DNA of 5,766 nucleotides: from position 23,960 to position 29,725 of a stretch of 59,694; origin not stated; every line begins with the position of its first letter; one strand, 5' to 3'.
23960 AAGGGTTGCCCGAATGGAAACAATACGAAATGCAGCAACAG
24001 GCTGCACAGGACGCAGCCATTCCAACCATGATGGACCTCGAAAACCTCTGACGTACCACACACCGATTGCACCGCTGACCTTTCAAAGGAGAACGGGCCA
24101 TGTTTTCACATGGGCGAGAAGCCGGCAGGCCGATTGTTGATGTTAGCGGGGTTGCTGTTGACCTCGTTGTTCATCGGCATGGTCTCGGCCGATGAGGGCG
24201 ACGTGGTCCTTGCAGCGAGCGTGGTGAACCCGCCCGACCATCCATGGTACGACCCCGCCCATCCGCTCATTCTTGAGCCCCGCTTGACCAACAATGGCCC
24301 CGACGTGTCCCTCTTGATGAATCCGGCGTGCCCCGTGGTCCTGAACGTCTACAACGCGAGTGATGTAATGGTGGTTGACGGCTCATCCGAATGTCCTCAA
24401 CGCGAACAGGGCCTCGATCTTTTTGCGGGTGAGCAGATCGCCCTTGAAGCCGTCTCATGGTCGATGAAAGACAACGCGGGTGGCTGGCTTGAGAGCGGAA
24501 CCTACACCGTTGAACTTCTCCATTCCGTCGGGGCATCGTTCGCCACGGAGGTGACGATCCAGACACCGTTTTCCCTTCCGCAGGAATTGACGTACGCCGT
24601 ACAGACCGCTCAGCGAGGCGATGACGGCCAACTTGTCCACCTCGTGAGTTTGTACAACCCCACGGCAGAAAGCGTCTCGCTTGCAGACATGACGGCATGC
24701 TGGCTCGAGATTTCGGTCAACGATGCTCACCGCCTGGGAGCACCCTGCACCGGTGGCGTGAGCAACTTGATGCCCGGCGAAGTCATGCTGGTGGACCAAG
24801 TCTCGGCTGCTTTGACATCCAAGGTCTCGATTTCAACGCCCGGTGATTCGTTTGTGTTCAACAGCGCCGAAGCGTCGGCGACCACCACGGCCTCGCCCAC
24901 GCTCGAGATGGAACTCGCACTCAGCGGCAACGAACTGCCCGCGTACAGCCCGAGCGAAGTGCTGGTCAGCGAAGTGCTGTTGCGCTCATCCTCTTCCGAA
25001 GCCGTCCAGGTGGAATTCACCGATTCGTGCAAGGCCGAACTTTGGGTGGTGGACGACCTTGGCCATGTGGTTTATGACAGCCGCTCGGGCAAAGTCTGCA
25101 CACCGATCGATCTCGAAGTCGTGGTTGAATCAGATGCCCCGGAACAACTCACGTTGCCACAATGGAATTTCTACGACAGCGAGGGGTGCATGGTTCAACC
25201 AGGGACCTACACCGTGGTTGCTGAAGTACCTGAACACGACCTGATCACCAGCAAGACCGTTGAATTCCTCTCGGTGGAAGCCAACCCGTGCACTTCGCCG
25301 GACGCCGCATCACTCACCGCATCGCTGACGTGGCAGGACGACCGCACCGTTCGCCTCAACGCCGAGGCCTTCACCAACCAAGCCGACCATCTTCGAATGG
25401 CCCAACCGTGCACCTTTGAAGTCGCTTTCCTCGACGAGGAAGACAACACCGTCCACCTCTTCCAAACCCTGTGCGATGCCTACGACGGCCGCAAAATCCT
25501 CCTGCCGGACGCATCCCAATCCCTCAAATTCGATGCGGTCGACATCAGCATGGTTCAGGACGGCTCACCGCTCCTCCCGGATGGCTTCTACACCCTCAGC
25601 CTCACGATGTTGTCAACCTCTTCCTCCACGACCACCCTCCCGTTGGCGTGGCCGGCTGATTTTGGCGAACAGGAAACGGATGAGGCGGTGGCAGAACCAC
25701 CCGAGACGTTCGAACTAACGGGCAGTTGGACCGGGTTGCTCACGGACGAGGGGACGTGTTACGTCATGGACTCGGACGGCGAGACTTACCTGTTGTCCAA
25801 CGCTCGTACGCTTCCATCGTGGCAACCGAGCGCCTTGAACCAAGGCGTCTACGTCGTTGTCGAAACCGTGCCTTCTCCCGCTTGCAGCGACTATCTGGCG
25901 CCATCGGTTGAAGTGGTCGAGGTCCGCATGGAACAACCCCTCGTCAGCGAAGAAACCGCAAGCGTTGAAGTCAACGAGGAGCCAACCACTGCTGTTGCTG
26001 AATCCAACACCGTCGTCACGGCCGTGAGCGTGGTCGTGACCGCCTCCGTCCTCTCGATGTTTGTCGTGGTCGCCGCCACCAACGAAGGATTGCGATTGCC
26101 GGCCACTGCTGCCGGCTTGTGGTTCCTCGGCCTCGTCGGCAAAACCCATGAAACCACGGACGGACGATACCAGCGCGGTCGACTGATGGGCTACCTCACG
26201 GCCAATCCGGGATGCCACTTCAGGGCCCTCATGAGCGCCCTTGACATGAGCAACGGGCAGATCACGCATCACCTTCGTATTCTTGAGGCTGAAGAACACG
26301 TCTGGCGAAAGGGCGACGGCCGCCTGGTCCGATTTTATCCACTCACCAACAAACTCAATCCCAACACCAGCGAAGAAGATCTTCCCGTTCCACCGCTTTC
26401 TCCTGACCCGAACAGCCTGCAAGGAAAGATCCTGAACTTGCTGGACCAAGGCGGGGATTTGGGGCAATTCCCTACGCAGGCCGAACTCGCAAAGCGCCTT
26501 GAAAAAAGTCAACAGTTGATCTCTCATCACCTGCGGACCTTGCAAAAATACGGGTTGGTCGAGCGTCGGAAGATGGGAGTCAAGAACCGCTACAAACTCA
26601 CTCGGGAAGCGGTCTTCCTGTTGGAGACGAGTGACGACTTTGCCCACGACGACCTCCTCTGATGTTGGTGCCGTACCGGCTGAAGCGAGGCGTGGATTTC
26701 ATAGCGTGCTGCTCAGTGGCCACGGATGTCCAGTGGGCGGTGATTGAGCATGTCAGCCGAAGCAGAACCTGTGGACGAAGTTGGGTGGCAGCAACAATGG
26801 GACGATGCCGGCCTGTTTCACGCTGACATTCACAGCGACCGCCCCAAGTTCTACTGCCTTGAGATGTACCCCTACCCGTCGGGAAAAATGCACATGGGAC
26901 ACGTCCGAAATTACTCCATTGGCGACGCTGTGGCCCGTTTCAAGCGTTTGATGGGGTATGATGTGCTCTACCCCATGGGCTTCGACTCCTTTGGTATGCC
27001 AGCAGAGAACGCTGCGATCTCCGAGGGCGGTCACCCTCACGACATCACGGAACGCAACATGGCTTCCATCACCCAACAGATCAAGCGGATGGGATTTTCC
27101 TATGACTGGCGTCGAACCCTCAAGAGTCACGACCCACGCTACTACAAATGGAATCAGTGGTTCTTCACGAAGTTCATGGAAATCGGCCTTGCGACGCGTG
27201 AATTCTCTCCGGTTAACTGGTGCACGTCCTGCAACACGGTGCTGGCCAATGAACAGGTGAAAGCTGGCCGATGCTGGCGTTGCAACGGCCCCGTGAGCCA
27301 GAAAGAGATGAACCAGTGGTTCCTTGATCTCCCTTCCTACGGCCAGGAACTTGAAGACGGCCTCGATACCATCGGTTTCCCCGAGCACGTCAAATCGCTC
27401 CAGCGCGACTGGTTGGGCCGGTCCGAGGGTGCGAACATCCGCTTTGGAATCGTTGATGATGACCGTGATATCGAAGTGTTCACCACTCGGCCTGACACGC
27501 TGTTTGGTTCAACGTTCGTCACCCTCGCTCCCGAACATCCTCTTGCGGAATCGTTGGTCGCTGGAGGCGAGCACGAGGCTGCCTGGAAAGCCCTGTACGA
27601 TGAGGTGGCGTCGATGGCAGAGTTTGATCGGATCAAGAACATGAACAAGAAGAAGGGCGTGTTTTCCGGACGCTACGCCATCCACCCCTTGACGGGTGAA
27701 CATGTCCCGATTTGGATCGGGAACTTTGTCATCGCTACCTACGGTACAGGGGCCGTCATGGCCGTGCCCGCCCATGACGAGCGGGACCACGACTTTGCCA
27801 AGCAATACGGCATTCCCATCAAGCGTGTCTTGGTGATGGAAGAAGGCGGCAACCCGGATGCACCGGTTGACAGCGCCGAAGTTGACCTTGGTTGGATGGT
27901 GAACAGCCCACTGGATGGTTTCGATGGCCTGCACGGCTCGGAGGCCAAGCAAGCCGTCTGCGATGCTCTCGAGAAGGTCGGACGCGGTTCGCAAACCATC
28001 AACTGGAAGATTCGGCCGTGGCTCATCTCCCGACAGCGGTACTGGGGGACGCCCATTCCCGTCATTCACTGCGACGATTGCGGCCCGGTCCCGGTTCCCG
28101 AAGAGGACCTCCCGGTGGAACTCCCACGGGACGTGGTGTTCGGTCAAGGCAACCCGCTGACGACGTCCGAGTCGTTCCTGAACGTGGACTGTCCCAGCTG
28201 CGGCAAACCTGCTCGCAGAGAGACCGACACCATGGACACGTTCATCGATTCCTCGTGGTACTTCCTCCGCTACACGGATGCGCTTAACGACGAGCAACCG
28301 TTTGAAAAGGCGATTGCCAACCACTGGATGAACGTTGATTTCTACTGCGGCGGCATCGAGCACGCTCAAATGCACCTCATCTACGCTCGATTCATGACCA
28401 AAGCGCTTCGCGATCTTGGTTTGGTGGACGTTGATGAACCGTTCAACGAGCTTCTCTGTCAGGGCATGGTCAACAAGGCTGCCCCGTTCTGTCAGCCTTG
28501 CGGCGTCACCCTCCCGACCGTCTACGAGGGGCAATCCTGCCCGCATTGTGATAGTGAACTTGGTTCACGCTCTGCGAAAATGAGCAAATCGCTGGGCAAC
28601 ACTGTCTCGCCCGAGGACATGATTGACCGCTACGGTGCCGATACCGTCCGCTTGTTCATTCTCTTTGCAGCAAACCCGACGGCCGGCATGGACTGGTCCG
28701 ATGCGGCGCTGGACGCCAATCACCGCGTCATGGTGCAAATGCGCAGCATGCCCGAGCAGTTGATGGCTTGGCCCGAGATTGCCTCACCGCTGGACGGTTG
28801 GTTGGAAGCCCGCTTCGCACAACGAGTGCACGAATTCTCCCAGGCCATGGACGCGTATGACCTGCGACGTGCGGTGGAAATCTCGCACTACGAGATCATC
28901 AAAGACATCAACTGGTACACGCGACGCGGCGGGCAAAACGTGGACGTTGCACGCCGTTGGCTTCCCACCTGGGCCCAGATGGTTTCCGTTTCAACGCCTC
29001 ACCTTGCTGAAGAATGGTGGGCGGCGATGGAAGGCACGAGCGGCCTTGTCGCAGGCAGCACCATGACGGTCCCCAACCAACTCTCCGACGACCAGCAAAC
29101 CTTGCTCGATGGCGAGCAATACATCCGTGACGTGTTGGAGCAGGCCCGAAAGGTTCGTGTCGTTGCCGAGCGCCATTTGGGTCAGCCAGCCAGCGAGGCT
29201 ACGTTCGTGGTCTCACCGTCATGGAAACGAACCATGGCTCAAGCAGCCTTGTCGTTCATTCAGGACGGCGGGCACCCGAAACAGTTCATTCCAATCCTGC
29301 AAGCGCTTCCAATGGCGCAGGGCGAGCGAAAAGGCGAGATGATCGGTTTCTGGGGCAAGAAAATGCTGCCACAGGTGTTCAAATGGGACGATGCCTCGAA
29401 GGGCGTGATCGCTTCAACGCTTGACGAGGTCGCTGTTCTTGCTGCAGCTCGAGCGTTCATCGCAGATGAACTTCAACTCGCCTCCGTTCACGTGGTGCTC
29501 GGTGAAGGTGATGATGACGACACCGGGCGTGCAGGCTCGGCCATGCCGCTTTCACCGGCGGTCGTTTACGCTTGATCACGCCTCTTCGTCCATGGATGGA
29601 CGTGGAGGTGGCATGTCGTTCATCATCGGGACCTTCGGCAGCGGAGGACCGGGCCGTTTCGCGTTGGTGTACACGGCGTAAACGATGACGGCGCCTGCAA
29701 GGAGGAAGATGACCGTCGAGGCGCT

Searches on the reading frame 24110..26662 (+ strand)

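Call 10: search_protein_families(library=pfam, proteins=[window:24110-26662:+], max_evalue=0.0001)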
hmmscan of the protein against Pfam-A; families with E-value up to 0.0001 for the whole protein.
window:24110-26662:+ (850 aa): 8 families
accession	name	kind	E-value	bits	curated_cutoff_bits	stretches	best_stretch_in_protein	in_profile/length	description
PF24266.1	HTH_HVO_0163_N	-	1.3e-13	51.2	31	1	688-745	3-60/70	HVO_0163, N-terminal HTH domain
PF01022.26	HTH_5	-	5.3e-11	42.7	22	1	789-818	17-46/47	Bacterial regulatory protein, arsR family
PF13412.12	HTH_24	-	2e-09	37.3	21.9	0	772-818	6-48/48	Winged helix-turn-helix DNA-binding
PF12802.13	MarR_2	-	3e-08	34.1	27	1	774-820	10-53/61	MarR family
PF12840.13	HTH_20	-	4.7e-07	30.1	27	0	791-820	22-51/51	Helix-turn-helix domain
PF12690.13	BsuPI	-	1.5e-06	28.5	22.9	1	279-374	8-97/101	Intracellular proteinase inhibitor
PF13601.12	HTH_34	-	5e-06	27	27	0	691-731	4-44/80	Winged helix DNA-binding domain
PF01047.28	MarR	-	8.2e-06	26.1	24.6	0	771-821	5-51/59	MarR family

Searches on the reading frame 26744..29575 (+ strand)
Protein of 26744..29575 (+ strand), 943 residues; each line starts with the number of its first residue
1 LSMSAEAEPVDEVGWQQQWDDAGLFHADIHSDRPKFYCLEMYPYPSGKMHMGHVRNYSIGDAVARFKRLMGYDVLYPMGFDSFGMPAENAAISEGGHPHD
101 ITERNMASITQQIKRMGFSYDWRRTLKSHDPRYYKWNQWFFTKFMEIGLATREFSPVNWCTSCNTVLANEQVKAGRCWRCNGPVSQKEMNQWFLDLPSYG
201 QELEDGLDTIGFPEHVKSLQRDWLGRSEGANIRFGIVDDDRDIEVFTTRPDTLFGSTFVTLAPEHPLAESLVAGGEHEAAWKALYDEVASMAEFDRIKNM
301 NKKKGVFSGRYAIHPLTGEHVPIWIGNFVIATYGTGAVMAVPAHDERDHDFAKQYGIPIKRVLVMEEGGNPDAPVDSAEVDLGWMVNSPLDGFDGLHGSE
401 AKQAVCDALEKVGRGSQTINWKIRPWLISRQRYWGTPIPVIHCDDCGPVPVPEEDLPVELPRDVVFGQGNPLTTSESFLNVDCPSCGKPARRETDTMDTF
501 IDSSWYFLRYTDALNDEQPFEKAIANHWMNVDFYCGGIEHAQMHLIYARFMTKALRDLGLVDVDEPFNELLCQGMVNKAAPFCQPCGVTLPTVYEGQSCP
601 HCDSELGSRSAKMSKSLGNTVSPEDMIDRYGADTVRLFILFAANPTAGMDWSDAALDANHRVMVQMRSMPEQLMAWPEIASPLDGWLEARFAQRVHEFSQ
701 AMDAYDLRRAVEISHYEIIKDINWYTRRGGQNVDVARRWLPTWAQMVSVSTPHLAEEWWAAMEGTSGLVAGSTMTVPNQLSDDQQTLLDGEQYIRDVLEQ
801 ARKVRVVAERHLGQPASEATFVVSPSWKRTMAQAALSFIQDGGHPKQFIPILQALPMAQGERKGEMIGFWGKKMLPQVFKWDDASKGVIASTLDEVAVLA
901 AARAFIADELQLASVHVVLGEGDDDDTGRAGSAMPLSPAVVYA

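Call 10: search_protein_families(library=pfam, proteins=[window:26744-29575:+], max_evalue=0.0001)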
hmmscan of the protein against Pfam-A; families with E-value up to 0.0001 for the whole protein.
window:26744-29575:+ (943 aa): 5 families
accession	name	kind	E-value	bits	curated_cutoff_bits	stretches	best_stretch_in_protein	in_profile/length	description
PF13603.12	tRNA-synt_1_2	-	5.3e-60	202.5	25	1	221-409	1-184/185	Leucyl-tRNA synthetase, editing domain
PF00133.28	tRNA-synt_1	-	3.4e-43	148.4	22.7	3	15-194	2-194/414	tRNA synthetases class I (I, L, M and V)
PF09334.17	tRNA-synt_1g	-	7e-28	97.9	20.1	1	42-181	7-143/391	tRNA synthetases class I (M)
PF08264.19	Anticodon_1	-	2.6e-11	44.1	25.1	1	684-815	1-143/148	Anticodon-binding domain of tRNA ligase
PF01406.26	tRNA-synt_1e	-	1.6e-07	31.4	27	0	611-657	252-297/301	tRNA synthetases class I (C) catalytic domain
